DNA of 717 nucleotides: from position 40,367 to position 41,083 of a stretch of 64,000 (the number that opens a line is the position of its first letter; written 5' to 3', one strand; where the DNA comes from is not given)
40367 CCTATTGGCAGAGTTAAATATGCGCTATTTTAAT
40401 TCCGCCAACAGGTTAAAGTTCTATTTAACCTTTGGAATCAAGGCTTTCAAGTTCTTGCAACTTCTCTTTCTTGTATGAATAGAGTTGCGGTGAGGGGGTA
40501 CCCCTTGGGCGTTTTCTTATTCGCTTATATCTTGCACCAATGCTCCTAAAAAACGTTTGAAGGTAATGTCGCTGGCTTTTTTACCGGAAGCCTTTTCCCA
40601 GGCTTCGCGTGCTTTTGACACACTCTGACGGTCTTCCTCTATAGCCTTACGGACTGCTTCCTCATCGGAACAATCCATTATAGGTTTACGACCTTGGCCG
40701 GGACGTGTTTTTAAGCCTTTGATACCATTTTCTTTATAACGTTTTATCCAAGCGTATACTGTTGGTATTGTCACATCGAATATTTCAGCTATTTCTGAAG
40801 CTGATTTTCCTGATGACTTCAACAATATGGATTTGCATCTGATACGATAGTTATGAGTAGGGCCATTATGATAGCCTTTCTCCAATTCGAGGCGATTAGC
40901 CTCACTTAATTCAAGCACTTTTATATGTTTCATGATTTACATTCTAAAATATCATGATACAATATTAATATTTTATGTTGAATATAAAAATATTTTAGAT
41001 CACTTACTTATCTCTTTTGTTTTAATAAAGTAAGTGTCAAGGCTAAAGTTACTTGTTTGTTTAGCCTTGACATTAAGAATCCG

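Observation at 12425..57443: A 45-kb red-algal galactan (porphyran/agarose-type) PUL bracketed by conjugative-element genes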

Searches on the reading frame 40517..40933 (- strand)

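Call 4: search_protein_families(library=pfam, proteins=[window:40517-40933:-], max_evalue=0.001)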
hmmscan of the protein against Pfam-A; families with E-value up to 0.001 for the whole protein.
window:40517-40933:- (138 aa): 7 families
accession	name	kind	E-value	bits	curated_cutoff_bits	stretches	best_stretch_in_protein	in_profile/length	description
PF13565.12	HTH_32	-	2.8e-13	50.6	33.7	1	58-129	1-73/73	Homeodomain-like domain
PF13518.12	HTH_28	-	4.7e-13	49.4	25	1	36-82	6-52/52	Helix-turn-helix domain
PF13384.12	HTH_23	-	7.5e-12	45.1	24.6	1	28-75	3-50/50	Homeodomain-like domain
PF13551.12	HTH_29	-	8.4e-10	39.1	28.1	1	32-83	1-53/64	Winged helix-turn helix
PF06056.18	Terminase_5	-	2.7e-05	24.5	20.3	1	44-75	15-46/58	Putative ATPase subunit of terminase (gpP-like)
PF01710.22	HTH_Tnp_IS630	-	0.00027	21.4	21.3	1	30-72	6-48/119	Transposase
PF08281.18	Sigma70_r4_2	-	0.00093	19.2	25.7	0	41-65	25-49/54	Sigma-70, region 4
